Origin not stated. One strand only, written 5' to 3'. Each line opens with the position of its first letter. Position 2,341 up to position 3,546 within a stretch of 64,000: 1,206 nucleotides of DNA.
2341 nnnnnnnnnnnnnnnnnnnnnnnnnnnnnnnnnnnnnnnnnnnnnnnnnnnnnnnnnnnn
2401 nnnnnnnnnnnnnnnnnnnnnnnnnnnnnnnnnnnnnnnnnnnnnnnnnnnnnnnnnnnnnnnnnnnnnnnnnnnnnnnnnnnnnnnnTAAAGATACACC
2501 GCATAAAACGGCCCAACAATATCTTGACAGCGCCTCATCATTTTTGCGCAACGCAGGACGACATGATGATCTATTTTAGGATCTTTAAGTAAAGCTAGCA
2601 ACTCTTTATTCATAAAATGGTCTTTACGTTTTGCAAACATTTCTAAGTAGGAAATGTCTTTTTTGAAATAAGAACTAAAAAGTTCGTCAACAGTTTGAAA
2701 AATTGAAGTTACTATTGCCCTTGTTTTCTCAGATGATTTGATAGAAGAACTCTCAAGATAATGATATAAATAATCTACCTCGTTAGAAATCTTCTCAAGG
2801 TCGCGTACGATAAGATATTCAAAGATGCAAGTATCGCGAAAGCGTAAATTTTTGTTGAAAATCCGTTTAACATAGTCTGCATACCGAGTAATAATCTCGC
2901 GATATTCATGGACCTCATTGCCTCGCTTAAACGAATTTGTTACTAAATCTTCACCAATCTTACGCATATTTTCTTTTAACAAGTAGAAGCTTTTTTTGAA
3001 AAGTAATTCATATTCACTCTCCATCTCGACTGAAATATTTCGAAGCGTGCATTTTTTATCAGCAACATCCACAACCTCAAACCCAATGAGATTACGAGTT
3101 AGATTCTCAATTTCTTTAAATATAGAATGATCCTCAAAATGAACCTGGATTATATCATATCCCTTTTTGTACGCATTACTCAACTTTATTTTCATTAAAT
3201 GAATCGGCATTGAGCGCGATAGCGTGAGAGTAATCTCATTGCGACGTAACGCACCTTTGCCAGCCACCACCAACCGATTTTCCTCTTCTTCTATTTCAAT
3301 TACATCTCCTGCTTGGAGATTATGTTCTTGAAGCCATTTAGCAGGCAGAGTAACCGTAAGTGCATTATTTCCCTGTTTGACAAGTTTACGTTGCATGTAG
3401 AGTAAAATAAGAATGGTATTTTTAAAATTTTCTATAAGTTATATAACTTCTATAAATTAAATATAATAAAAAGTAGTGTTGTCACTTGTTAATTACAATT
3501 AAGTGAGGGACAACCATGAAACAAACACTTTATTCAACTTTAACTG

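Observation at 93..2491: Unannotated ribbon-helix-helix ORF translationally coupled to a HipA/APH-like kinase: a possible kinase-type toxin-antitoxin or regulatory pair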

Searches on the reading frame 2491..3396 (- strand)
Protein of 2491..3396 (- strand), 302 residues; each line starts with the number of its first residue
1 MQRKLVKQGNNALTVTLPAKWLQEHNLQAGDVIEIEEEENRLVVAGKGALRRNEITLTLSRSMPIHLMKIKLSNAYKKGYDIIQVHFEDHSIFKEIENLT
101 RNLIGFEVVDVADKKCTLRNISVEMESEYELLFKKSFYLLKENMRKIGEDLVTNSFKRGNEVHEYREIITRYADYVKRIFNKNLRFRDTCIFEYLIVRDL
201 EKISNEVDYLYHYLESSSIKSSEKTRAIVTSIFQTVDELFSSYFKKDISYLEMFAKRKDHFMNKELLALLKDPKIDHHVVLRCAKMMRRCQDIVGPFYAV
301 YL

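Call 3: search_protein_families(library=pfam, proteins=[window:2491-3396:-], max_evalue=1)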
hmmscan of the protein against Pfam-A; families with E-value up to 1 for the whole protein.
window:2491-3396:- (302 aa): 2 families
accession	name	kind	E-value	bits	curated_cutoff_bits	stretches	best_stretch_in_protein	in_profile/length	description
PF04014.23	MazE_antitoxin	-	4.5e-09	36.6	24.7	1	6-44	1-40/48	Antidote-toxin recognition MazE, bacterial antitoxin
PF07583.16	PSCyt2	-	0.045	14.1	29.8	1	143-225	72-156/209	Protein of unknown function (DUF1549)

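Call 4: search_protein_families(library=ncbifam, proteins=[window:2491-3396:-], max_evalue=1)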
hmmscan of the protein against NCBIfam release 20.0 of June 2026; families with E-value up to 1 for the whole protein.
window:2491-3396:- (302 aa): 3 families
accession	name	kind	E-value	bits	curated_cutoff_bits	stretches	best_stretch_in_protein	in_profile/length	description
TIGR02609.1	doc_partner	hypoth_equivalog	0.00036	20.9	55.9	1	3-45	1-42/74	putative addiction module antidote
NF006254.0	PRK08401.1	equivalog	0.017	13.8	726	1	102-225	186-299/466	L-aspartate oxidase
NF033820.0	STM0539_fam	subfamily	0.054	13.2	50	1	9-40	80-111/141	STM0539 family protein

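Call 37: search_solved_structures(query=A3, max_evalue=1)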
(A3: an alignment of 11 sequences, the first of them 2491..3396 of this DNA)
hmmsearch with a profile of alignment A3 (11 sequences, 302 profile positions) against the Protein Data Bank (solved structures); distinct sequences matched with E-value up to 1: 3.
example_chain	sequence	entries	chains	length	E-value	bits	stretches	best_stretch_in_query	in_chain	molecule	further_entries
2yu3_A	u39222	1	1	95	0.49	12.8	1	56-102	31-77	DNA-directed RNA polymerase III 39 kDa polypeptide F variant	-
5cwo_A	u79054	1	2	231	0.6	12.5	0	117-187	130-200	Designed helical repeat protein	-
8gyz_A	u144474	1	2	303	0.81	12.1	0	176-273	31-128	Transcription factor TGA7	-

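Call 57: search_protein_families(library=pfam, alignment_id=A3, max_evalue=0.1)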
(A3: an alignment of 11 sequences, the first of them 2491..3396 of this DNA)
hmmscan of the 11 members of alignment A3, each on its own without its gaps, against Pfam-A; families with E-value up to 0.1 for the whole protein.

A. member 1, window:2491-3396:- (302 aa): 2 families
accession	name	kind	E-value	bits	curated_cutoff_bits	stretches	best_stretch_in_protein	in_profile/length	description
PF04014.23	MazE_antitoxin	-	4.5e-09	36.6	24.7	1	6-44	1-40/48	Antidote-toxin recognition MazE, bacterial antitoxin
PF07583.16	PSCyt2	-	0.045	14.1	29.8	1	143-225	72-156/209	Protein of unknown function (DUF1549)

B. families by the number of members that match (of 11 scanned): 10 families
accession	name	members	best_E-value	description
PF04014.23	MazE_antitoxin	11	2.4e-09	Antidote-toxin recognition MazE, bacterial antitoxin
PF00349.27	Hexokinase_1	1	0.0038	Hexokinase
PF21516.2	YqeH-like_C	1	0.015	YqeH-like, C-terminal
PF21407.2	SduA_N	1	0.02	Shedu protein SduA, N-terminal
PF25007.1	DYH2-5-8_CC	1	0.032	Dynein axonemal heavy chain 2/5/8 coiled-coil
PF20637.2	ATG5_HBR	1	0.034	Autophagy protein ATG5, alpha-helical bundle region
PF01895.24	PhoU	1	0.037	PhoU domain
PF07583.16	PSCyt2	1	0.045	Protein of unknown function (DUF1549)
PF18737.6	HEPN_MAE_28990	1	0.049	MAE_28990/MAE_18760-like HEPN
PF25327.1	UBL_ZFAND1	1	0.065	ZFAND1-like ubiquitin-like domain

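Call 58: find_homologous_proteins(query=A3, max_evalue=0.001)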
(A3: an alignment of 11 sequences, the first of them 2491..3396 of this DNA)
Query A3 (11 sequences) (302 aa, profile of the alignment): 48 proteins with E <= 0.001 among 5430 candidates.
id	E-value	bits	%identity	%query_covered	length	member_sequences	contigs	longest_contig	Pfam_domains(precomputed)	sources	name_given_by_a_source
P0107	1.7e-116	407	44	100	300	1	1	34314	PF04014.24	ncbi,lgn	-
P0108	4.4e-114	399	100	100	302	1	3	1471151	PF04014.24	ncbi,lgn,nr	ncbi:AbrB/MazE/SpoVT family DNA-binding domain-containing protein [Candidatus Woesearchaeota archaeo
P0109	7.8e-109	382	38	100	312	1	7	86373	PF04014.24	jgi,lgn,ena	jgi:phosphate uptake regulator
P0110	8.2e-104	365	29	99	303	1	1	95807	PF04014.24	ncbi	-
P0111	3.1e-103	363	74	100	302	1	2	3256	PF04014.24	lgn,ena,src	-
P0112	2.3e-96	341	41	100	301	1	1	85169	-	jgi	jgi:phosphate uptake regulator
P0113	1.5e-94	335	39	100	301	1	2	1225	-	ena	-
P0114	9.4e-93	329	44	100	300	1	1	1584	PF04014.24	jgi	-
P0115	1.7e-85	305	17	87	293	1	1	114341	-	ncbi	-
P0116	2.9e-74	268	32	83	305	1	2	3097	PF04014.24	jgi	-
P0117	7.4e-72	260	35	99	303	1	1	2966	PF04014.24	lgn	-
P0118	2.8e-69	252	26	98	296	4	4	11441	PF04014.24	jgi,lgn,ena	-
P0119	4.1e-69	251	34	99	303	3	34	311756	-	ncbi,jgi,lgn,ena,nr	ncbi:hypothetical protein HOE37_05305 [Candidatus Woesearchaeota archaeon]|jgi:phosphate uptake regu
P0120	6.7e-69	251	27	100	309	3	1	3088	PF04014.24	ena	-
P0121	4.8e-67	244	26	98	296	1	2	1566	PF04014.24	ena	-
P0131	6.0e-61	224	29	46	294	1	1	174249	PF04014.24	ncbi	-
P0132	3.3e-60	222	26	96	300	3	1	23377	PF04014.24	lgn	-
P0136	6.9e-54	201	29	84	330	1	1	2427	PF04014.24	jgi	jgi:phosphate uptake regulator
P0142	4.6e-52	195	28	81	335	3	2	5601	PF04014.24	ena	-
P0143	2.1e-51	193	28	85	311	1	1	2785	PF04014.24,PF01895.25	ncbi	-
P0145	3.9e-50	189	29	81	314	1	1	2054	PF04014.24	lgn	-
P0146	7.6e-47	178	28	85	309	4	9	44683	PF04014.24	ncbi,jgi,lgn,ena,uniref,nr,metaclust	ncbi:hypothetical protein A2311_06460 [candidate division WOR-1 bacterium RIFOXYB2_FULL_48_7]|uniref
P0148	3.1e-42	163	27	73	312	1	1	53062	PF04014.24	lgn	-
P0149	4.4e-40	156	26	72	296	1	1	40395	PF04014.24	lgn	-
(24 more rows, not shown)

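Call 59: find_encoding_contigs(protein=P0119, flank=6000, max_places=1)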
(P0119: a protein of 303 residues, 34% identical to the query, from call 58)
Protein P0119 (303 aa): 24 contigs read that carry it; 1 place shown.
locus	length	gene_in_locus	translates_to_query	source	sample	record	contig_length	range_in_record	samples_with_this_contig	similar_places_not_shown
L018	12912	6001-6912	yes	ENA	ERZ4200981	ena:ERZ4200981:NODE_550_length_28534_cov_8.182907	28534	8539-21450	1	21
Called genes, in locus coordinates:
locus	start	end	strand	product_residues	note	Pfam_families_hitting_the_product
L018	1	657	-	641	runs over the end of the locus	PF00270:DEAD, PF01637:ATPase_2 (faint), PF04851:ResIII, PF22527:DEXQc_Suv3, PF00271:Helicase_C, PF08148:DSHCT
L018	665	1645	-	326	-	PF01699:Na_Ca_ex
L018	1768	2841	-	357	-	PF04467:DUF483 (weak)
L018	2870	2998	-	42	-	-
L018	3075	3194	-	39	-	-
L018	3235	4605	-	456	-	PF13353:Fer4_12 (weak), PF04055:Radical_SAM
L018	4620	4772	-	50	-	-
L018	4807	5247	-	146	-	PF01936:NYN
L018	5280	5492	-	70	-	-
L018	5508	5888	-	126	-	-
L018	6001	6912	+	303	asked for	-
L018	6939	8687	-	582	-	PF00069:Pkinase, PF07714:PK_Tyr_Ser-Thr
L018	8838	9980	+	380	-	PF01063:Aminotran_4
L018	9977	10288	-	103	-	PF03692:CxxCxxCC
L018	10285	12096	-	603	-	PF02518:HATPase_c (weak), PF13589:HATPase_c_3, PF01119:DNA_mis_repair, PF08676:MutL_C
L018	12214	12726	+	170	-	PF03367:Zn_ribbon_ZPR1, PF22794:jr-ZPR1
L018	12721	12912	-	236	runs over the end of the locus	PF02811:PHP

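Call 60: find_encoding_contigs(protein=P0131, flank=6000, max_places=1)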
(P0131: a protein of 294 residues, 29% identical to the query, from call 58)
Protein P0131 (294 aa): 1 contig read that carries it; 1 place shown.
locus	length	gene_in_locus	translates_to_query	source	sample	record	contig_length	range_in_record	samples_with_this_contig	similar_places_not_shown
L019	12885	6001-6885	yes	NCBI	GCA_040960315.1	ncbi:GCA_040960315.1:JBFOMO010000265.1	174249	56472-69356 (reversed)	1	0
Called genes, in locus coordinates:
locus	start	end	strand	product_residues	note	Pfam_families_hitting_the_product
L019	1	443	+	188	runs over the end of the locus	-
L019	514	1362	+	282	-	PF01256:Carb_kinase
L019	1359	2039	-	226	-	PF01209:Ubie_methyltran (weak), PF13489:Methyltransf_23, PF05175:MTS (weak), PF13847:Methyltransf_31, PF08241:Methyltransf_11, PF08242:Methyltransf_12, PF13649:Methyltransf_25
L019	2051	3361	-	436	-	PF02881:SRP54_N, PF00448:SRP54, PF01656:CbiA (faint), PF02978:SRP_SPB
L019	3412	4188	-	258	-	-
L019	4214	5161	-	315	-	-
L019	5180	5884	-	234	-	PF00106:adh_short, PF13561:adh_short_C2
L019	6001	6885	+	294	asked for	PF04014:MazE_antitoxin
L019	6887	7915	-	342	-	PF07521:RMMBL (faint)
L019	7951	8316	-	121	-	PF01592:NifU_N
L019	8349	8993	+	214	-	PF07314:Lit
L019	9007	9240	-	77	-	-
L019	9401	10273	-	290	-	-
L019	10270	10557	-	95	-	PF00929:RNase_T (weak)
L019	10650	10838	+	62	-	-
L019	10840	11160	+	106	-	PF21621:MPI_cupin_dom (weak)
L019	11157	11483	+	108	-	PF00856:SET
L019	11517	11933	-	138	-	PF00293:NUDIX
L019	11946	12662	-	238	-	PF24963:DUF7768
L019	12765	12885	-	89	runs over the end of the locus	-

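Call 61: find_encoding_contigs(protein=P0146, flank=6000, max_places=1)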
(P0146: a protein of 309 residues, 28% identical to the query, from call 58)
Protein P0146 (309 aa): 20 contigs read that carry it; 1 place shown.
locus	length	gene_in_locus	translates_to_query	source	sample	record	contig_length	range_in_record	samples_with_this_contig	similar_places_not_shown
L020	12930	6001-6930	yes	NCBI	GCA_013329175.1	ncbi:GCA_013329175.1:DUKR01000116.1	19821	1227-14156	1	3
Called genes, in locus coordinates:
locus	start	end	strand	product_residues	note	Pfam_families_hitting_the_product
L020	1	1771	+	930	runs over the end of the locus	PF02516:STT3, PF21436:STT3-PglB_core (weak)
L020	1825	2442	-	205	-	-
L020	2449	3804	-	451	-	PF00294:PfkB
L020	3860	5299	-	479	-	PF00342:PGI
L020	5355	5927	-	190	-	-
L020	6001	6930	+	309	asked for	PF04014:MazE_antitoxin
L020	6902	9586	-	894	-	PF00069:Pkinase, PF07714:PK_Tyr_Ser-Thr (faint), PF13875:DUF4202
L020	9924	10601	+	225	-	PF01255:Prenyltransf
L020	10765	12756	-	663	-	-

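Call 62: find_encoding_contigs(protein=P0148, flank=6000, max_places=1)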
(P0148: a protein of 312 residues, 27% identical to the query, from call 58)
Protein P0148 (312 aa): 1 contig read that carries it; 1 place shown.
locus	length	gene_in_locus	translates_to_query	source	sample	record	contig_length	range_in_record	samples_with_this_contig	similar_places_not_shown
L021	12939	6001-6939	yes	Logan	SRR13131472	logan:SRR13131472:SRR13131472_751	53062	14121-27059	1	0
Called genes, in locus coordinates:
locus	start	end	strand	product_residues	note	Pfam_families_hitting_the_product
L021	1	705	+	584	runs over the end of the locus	PF02874:ATP-synt_ab_N, PF16886:ATP-synt_ab_Xtn, PF00006:ATP-synt_ab, PF22919:ATP-synt_VA_C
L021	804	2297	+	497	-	PF02874:ATP-synt_ab_N, PF00006:ATP-synt_ab, PF22919:ATP-synt_VA_C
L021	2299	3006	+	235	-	PF00484:Pro_CA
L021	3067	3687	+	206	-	PF01813:ATP-synt_D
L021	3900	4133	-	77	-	PF13370:Fer4_13 (weak), PF13459:Fer4_15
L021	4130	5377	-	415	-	PF01136:Peptidase_U32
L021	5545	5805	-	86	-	-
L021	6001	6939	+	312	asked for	PF04014:MazE_antitoxin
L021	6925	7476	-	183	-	-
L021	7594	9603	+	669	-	-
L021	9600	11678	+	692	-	-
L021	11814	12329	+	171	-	-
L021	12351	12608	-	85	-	-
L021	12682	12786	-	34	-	-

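Call 64: find_encoding_contigs(protein=P0149, flank=5000, max_places=1)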
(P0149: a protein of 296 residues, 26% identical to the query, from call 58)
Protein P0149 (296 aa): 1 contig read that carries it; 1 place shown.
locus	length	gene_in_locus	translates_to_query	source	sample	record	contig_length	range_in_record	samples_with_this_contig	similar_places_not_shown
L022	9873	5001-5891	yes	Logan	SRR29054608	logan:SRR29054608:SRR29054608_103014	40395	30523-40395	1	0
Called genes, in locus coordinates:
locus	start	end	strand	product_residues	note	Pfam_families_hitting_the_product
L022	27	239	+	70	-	PF24434:DUF7557 (faint)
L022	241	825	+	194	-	-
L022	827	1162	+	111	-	-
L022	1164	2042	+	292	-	-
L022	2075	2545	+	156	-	-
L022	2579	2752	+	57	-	-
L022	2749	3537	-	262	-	PF01261:AP_endonuc_2, PF03851:UvdE (faint)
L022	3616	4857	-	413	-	-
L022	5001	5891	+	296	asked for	PF04014:MazE_antitoxin (weak)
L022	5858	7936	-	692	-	PF00069:Pkinase, PF07714:PK_Tyr_Ser-Thr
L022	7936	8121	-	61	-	-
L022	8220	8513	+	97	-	-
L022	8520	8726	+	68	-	-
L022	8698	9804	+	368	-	-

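Call 65: find_encoding_contigs(protein=P0132, flank=5000, max_places=1)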
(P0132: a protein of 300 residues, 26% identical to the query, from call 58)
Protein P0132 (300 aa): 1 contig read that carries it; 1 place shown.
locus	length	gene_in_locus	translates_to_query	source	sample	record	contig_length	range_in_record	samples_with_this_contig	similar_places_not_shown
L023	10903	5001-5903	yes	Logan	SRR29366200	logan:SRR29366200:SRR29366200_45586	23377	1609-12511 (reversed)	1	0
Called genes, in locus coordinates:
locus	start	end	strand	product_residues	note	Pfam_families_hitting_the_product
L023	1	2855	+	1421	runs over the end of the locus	-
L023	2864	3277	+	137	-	-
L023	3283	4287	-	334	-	-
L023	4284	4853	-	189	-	-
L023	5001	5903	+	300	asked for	PF04014:MazE_antitoxin (weak)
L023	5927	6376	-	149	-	-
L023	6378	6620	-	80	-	-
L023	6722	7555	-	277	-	PF00459:Inositol_P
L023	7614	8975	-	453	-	-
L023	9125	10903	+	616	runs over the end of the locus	PF00656:Peptidase_C14 (weak)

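Call 70: search_protein_families(library=padloc, proteins=[window:2491-3396:-], max_evalue=0.01)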
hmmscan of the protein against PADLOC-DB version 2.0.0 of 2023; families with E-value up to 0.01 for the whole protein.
window:2491-3396:- (302 aa): 0 families

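Call 72: search_protein_families(library=pfam, proteins=[L018:6939-8687:-, L020:6902-9586:-, L022:5858-7936:-, L022:7936-8121:-, L021:6925-7476:-, L019:6887-7915:-], max_evalue=0.01)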
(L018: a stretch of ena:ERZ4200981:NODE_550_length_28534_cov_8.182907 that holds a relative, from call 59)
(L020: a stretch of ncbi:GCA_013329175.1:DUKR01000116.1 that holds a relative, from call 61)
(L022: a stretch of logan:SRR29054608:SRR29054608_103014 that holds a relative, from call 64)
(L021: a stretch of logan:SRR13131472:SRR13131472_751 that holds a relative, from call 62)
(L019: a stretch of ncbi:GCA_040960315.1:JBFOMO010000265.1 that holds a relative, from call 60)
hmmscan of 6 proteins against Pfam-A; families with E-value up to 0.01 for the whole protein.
L018:6939-8687:- (582 aa): 2 families
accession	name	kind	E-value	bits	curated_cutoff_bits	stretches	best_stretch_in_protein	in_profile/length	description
PF00069.31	Pkinase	-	5.8e-29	101.7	31.7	1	334-572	15-259/263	Protein kinase domain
PF07714.23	PK_Tyr_Ser-Thr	-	1.6e-19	70.7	23.1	1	339-572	24-255/258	Protein tyrosine and serine/threonine kinase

L020:6902-9586:- (894 aa): 3 families
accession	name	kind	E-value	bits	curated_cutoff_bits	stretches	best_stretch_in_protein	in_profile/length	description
PF00069.31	Pkinase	-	7.3e-20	71.9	31.7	1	417-688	8-255/263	Protein kinase domain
PF13875.12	DUF4202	-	3.9e-14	53.3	35.1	1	731-877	35-170/183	Domain of unknown function (DUF4202)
PF07714.23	PK_Tyr_Ser-Thr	-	7.2e-06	25.9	23.1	1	543-650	120-229/258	Protein tyrosine and serine/threonine kinase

L022:5858-7936:- (692 aa): 3 families
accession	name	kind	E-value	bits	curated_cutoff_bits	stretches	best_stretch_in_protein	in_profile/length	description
PF00069.31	Pkinase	-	2.4e-15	57.1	31.7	1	87-263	59-229/263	Protein kinase domain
PF07714.23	PK_Tyr_Ser-Thr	-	4.3e-08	33.2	23.1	1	87-190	62-162/258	Protein tyrosine and serine/threonine kinase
PF17667.7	Pkinase_fungal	-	0.00096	18.4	24.1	1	125-190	284-354/387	Fungal protein kinase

L022:7936-8121:- (61 aa): 0 families

L021:6925-7476:- (183 aa): 0 families

L019:6887-7915:- (342 aa): 3 families
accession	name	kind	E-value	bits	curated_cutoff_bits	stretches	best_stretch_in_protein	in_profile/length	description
PF07521.17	RMMBL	-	9.6e-06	25.9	21.6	1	268-312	14-62/63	Zn-dependent metallo-hydrolase RNA specificity domain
PF21322.2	KDM6_C-hel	-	0.0056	16.7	26.8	0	224-242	17-35/56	Lysine-specific demethylase 6/UTY, C-terminal helical domain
PF12706.13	Lactamase_B_2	-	0.0059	16.7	27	0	98-137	135-172/200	Beta-lactamase superfamily domain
